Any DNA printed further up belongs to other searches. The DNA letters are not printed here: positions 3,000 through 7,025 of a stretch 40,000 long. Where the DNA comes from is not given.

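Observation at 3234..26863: Three paralogous LLM monooxygenase domains in three different positions of one assembly line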

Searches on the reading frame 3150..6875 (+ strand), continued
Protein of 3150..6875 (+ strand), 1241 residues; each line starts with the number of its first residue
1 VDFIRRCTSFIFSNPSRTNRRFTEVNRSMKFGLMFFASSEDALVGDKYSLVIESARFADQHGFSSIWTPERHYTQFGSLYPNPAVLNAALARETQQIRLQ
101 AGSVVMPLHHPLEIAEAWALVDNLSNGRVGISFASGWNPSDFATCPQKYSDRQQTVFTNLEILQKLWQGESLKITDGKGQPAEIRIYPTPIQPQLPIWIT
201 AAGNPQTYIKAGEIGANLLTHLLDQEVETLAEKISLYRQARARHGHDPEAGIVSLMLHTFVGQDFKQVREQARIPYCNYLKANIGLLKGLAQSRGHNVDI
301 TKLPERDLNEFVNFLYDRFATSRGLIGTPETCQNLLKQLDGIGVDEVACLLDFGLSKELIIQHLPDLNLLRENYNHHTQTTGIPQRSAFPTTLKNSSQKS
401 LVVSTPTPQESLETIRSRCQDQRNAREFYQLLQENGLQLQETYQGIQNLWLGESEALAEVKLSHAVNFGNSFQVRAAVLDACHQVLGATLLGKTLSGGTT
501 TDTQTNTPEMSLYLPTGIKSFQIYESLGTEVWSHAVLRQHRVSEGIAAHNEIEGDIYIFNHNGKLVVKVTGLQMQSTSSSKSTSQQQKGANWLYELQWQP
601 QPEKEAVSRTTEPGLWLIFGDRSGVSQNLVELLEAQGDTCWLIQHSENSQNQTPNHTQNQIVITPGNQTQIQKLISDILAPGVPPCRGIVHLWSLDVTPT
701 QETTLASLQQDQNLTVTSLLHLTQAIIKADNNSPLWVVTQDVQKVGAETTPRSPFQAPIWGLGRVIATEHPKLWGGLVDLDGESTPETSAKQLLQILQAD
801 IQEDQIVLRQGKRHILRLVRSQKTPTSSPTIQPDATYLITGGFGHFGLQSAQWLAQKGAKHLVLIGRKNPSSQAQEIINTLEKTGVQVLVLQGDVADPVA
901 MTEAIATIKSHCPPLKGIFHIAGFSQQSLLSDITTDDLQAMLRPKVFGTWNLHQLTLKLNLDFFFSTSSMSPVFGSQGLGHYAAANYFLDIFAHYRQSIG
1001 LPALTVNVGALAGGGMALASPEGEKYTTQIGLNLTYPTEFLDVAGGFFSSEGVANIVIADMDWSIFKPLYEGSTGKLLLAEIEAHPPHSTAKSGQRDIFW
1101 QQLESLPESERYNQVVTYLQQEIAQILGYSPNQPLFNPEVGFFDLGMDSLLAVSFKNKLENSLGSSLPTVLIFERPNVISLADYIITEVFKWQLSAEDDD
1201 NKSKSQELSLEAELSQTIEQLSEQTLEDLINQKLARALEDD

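Call 19: find_encoding_contigs(protein=P0119, flank=10000, max_places=1)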
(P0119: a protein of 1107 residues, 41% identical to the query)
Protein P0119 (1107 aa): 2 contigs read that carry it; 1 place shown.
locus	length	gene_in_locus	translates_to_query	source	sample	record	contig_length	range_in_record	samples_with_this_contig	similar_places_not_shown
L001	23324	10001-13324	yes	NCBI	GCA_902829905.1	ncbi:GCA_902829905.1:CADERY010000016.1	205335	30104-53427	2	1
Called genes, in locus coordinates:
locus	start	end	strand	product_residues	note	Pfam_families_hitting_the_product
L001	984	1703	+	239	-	PF00975:Thioesterase, PF12697:Abhydrolase_6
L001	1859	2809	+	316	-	PF01073:3Beta_HSD (weak), PF01370:Epimerase, PF02719:Polysacc_synt_2 (faint), PF04321:RmlD_sub_bind (weak), PF07993:NAD_binding_4 (faint), PF16363:GDP_Man_Dehyd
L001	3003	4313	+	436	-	PF00202:Aminotran_3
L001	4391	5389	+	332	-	PF02668:TauD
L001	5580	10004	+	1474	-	PF00501:AMP-binding, PF23024:AMP-dom_DIP2-like, PF00550:PP-binding, PF00109:ketoacyl-synt, PF02801:Ketoacyl-synt_C, PF16197:KAsynt_C_assoc, PF22621:CurL-like_PKS_C, PF22336:RhiE-like_linker, +2 more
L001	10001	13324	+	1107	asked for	PF00296:Bac_luciferase, PF14765:PS-DH, PF22953:SpnB_Rossmann, PF00106:adh_short, PF08659:KR, PF13561:adh_short_C2, PF00550:PP-binding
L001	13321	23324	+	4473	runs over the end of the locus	PF00109:ketoacyl-synt, PF02801:Ketoacyl-synt_C, PF16197:KAsynt_C_assoc, PF22621:CurL-like_PKS_C, PF00698:Acyl_transf_1, PF22953:SpnB_Rossmann, PF00106:adh_short, PF08659:KR, +16 more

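Call 20: find_encoding_contigs(protein=P0003, flank=10000, max_places=1)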
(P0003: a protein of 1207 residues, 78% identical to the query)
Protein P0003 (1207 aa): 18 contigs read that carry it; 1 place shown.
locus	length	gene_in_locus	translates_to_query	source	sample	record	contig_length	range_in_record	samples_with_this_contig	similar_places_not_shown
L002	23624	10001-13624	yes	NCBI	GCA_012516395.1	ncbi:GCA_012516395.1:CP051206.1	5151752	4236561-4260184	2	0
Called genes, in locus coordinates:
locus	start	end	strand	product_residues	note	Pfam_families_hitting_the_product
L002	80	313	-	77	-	-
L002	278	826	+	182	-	PF01609:DDE_Tnp_1 (weak)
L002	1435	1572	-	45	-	-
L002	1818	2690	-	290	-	PF13621:Cupin_8, PF08007:JmjC_2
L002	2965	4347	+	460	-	PF05977:MFS_3, PF07690:MFS_1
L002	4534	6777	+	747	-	PF00501:AMP-binding, PF23024:AMP-dom_DIP2-like, PF00550:PP-binding, PF23297:ACP_SdgA_C (weak)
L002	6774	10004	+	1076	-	PF00109:ketoacyl-synt, PF00108:Thiolase_N (faint), PF02801:Ketoacyl-synt_C, PF16197:KAsynt_C_assoc, PF22336:RhiE-like_linker, PF22621:CurL-like_PKS_C, PF00698:Acyl_transf_1, PF21089:PKS_DH_N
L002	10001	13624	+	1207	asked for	PF00296:Bac_luciferase, PF14765:PS-DH, PF22953:SpnB_Rossmann, PF00106:adh_short, PF08659:KR, PF13561:adh_short_C2 (weak), PF00550:PP-binding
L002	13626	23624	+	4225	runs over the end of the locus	PF00109:ketoacyl-synt, PF02801:Ketoacyl-synt_C, PF16197:KAsynt_C_assoc, PF22336:RhiE-like_linker, PF22621:CurL-like_PKS_C, PF00698:Acyl_transf_1, PF00550:PP-binding, PF00296:Bac_luciferase, +12 more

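Call 37: search_protein_families(library=pfam, proteins=[L001:8580-10001:+, L001:13321-18321:+, L001:18322-23322:+, L002:13626-18626:+, L002:18627-23624:+], max_evalue=0.001)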
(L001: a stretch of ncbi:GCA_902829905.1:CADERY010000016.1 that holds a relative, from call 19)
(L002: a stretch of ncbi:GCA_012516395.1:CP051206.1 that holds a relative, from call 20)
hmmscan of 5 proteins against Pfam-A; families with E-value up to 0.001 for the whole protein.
L001:8580-10001:+ (474 aa): 5 families
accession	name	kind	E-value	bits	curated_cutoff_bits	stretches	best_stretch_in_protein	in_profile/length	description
PF22621.2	CurL-like_PKS_C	-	4.8e-23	81.3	27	1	105-167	2-64/64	CurL-like, PKS C-terminal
PF21089.3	PKS_DH_N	-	1.1e-22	80.4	27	1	344-448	1-103/103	Polyketide synthase dehydratase domain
PF16197.11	KAsynt_C_assoc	-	6.2e-21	75.3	33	1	41-153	2-109/111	Ketoacyl-synthetase C-terminal extension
PF22336.2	RhiE-like_linker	-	1.1e-13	51.3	27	1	108-173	2-66/67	RhiE-like, KS-MAT linker domain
PF02801.28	Ketoacyl-synt_C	-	7.7e-13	48.9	20.8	1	1-37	82-118/119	Beta-ketoacyl synthase, C-terminal domain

L001:13321-18321:+ (1667 aa): 11 families
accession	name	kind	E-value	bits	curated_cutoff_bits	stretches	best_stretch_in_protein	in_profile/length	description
PF00109.32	ketoacyl-synt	-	5.6e-202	668.7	20.8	2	1415-1666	2-252/252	Beta-ketoacyl synthase, N-terminal domain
PF08659.16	KR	-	4.7e-65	219.3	22.6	1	1040-1218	1-179/180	KR domain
PF02801.28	Ketoacyl-synt_C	-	4.3e-40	136.9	20.8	1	290-406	2-118/119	Beta-ketoacyl synthase, C-terminal domain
PF00550.31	PP-binding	-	7.1e-16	58.7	20.8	1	1315-1378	4-67/67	Phosphopantetheine attachment site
PF16197.11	KAsynt_C_assoc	-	1.5e-15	58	33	1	409-519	1-110/111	Ketoacyl-synthetase C-terminal extension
PF00108.29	Thiolase_N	-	3.2e-14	53.4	26.4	2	1571-1616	68-113/260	Thiolase, N-terminal domain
PF00106.31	adh_short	-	3.2e-10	40.3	26.6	1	1043-1199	4-160/195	short chain dehydrogenase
PF00698.26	Acyl_transf_1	-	3.9e-10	40.1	32.7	1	582-633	67-118/319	Acyl transferase domain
PF22621.2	CurL-like_PKS_C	-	1.1e-09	38.6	27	1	469-521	2-54/64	CurL-like, PKS C-terminal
PF13561.12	adh_short_C2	-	3e-09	37.3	27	1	1050-1198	7-153/236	Enoyl-(Acyl carrier protein) reductase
PF22336.2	RhiE-like_linker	-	0.00057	20.2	27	0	472-525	2-54/67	RhiE-like, KS-MAT linker domain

L001:18322-23322:+ (1667 aa): 9 families
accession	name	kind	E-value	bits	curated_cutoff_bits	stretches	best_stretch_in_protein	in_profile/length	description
PF00668.25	Condensation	-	9.7e-77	259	30.6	1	1309-1646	4-358/456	Condensation domain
PF00698.26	Acyl_transf_1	-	8.1e-63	213.2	32.7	1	272-546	2-275/319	Acyl transferase domain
PF00202.27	Aminotran_3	-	9.1e-53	179.8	30.5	1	910-1265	10-373/403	Aminotransferase class-III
PF02801.28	Ketoacyl-synt_C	-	3e-41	140.6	20.8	1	7-122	1-118/119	Beta-ketoacyl synthase, C-terminal domain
PF22621.2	CurL-like_PKS_C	-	1.9e-20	73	27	1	188-251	1-64/64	CurL-like, PKS C-terminal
PF00550.31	PP-binding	-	1.9e-13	50.9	20.8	1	641-708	1-67/67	Phosphopantetheine attachment site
PF16197.11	KAsynt_C_assoc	-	2e-13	51.2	33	1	125-236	1-107/111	Ketoacyl-synthetase C-terminal extension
PF22336.2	RhiE-like_linker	-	5.6e-10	39.5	27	1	191-257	1-66/67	RhiE-like, KS-MAT linker domain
PF23297.2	ACP_SdgA_C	-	3.8e-05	24.1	27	1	645-712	17-83/95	Highly reducing polyketide synthase sdgA, C-terminal ACP domain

L002:13626-18626:+ (1667 aa): 9 families
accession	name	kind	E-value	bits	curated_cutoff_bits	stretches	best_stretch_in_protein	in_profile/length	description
PF00109.32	ketoacyl-synt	-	2.1e-97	326.1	20.8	1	37-288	2-252/252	Beta-ketoacyl synthase, N-terminal domain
PF00698.26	Acyl_transf_1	-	3.2e-62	211.3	32.7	1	572-854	2-275/319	Acyl transferase domain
PF00296.26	Bac_luciferase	-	8.8e-46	157.1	27.9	1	1202-1493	29-313/314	Luciferase-like monooxygenase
PF02801.28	Ketoacyl-synt_C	-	2.4e-41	140.9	20.8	1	296-413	1-118/119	Beta-ketoacyl synthase, C-terminal domain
PF22621.2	CurL-like_PKS_C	-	5e-26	90.9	27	1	480-543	1-64/64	CurL-like, PKS C-terminal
PF16197.11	KAsynt_C_assoc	-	2.9e-15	57.1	33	1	416-528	1-107/111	Ketoacyl-synthetase C-terminal extension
PF22336.2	RhiE-like_linker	-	1.8e-13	50.7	27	1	484-547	2-64/67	RhiE-like, KS-MAT linker domain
PF00550.31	PP-binding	-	1.4e-12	48.2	20.8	1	960-1025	3-67/67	Phosphopantetheine attachment site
PF00108.29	Thiolase_N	-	1.9e-05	24.6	26.4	1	200-238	75-113/260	Thiolase, N-terminal domain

L002:18627-23624:+ (1666 aa): 7 families
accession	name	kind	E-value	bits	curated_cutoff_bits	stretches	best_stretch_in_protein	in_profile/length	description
PF00668.25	Condensation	-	1.3e-152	509.2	30.6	2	382-822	5-456/456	Condensation domain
PF00501.34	AMP-binding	-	2.3e-70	237.8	29.9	2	910-1221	43-384/384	AMP-binding enzyme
PF08659.16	KR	-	3e-63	213.4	22.6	1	112-294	1-180/180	KR domain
PF00550.31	PP-binding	-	1.1e-13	51.7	20.8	1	1382-1441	1-62/67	Phosphopantetheine attachment site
PF13193.12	AMP-binding_C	-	1.8e-10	42.1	24.5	1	1281-1354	1-76/76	AMP-binding enzyme C-terminal domain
PF00106.31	adh_short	-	1.5e-09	38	26.6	1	115-275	4-161/195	short chain dehydrogenase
PF13561.12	adh_short_C2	-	1.2e-05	25.5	27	1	124-274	9-154/236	Enoyl-(Acyl carrier protein) reductase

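Call 68: search_dna_similar(query=P0099, collection=plasmids, mode=protein, max_rows=12)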
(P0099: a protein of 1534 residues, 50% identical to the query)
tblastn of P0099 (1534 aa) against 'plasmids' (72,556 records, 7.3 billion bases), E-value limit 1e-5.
In 2 record(s) the limit of 40 matching pieces per record was reached: places in those records are undercounted.
Records with a match: 1747; places in all: 4336; records where one place covers at least 80% of the query: 2.
Best place of each record, by identity: >=99% 1; <60% 1746.
By first word of the organism name: Rhizobium 239; Streptomyces 208; Salmonella 179; Sinorhizobium 174; Ralstonia 122; Bacillus 76; Pantoea 68; Burkholderia 66; Agrobacterium 46; Rhodococcus 36; and 152 more.
By predicted mobility (MOB-suite, as given by PLSDB): non-mobilizable 942; conjugative 499; mobilizable 306.
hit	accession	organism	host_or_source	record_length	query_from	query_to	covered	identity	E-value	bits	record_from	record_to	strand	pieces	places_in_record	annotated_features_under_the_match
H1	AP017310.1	Leptolyngbya sp. NIES-3755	-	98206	1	1534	100%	100.0%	0e+0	2902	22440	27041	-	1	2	beta-ketoacyl synthase | amino acid adenylation domain-containing protein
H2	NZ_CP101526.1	Burkholderia arboris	mixed culture,soil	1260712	1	1484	72%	41.8%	3e-158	726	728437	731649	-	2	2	none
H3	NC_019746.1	Gloeocapsa sp. PCC 7428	-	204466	275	1488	78%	37.7%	1e-111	613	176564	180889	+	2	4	type I polyketide synthase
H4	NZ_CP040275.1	Nostoc sp. C052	Blasia pusilla,pure culture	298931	208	1531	84%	35.0%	2e-112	601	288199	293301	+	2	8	type I polyketide synthase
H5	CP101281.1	Burkholderia sp. FXe9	bacteria,soil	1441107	1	1530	68%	42.4%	4e-145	748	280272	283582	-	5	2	beta-ketoacyl reductase | AMP-binding protein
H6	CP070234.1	Dolichospermum sp. DET69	freshwater metagenome,metagenomic ...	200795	372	1489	73%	37.6%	3e-162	553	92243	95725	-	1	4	SDR family NAD(P)-dependent oxidoreductase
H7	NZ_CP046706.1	Nostoc sp. ATCC 53789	-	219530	400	1525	73%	35.8%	1e-156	537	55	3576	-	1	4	type I polyketide synthase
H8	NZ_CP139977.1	Janthinobacterium lividum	-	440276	362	1488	68%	31.2%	2e-55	375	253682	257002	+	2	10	SDR family NAD(P)-dependent oxidoreductase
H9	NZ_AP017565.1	Pseudanabaena sp. ABRG5-3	-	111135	1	1528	61%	33.8%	1e-93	461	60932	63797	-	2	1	type I polyketide synthase | LLM class flavin-dependent oxidoreductase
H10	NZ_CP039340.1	Ralstonia pseudosolanacearum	-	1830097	383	1484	64%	31.7%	2e-94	411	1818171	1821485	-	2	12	none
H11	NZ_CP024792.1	Nostoc flagelliforme CCNUN1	cell culture,desert soil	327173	368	1529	52%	37.0%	1e-74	416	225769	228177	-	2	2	type I polyketide synthase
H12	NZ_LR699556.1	Paraburkholderia dioscoreae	-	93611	379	1488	68%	27.2%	1e-24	232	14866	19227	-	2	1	type I polyketide synthase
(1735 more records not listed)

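Call 69: get_annotated_region(hit=H1, flank=6000)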
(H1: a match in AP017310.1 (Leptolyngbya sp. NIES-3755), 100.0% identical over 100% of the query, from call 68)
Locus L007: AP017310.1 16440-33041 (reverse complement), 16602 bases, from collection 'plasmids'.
description: Leptolyngbya sp. NIES-3755 plasmid plasmid2 DNA, complete genome
organism: Leptolyngbya sp. NIES-3755 (NCBI taxid 1752064)
taxonomy: Bacteria; Cyanobacteriota; Cyanophyceae; Leptolyngbyales; Leptolyngbyaceae; Leptolyngbya; Leptolyngbya sp. NIES-3755
host: -; source: -; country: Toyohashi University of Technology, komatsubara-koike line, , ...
typing (MOB-suite, as given by PLSDB): mobilizable; relaxase MOBP
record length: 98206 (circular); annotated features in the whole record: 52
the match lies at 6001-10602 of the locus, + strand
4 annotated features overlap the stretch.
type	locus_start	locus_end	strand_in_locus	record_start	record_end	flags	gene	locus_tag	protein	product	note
CDS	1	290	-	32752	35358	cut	-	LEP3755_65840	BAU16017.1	ferric aerobactin receptor, putative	-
CDS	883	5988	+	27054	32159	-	-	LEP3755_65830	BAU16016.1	beta-ketoacyl synthase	-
CDS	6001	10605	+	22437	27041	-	-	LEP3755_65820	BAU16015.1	beta-ketoacyl synthase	-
CDS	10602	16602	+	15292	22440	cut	-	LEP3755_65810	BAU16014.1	amino acid adenylation domain-containing protein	-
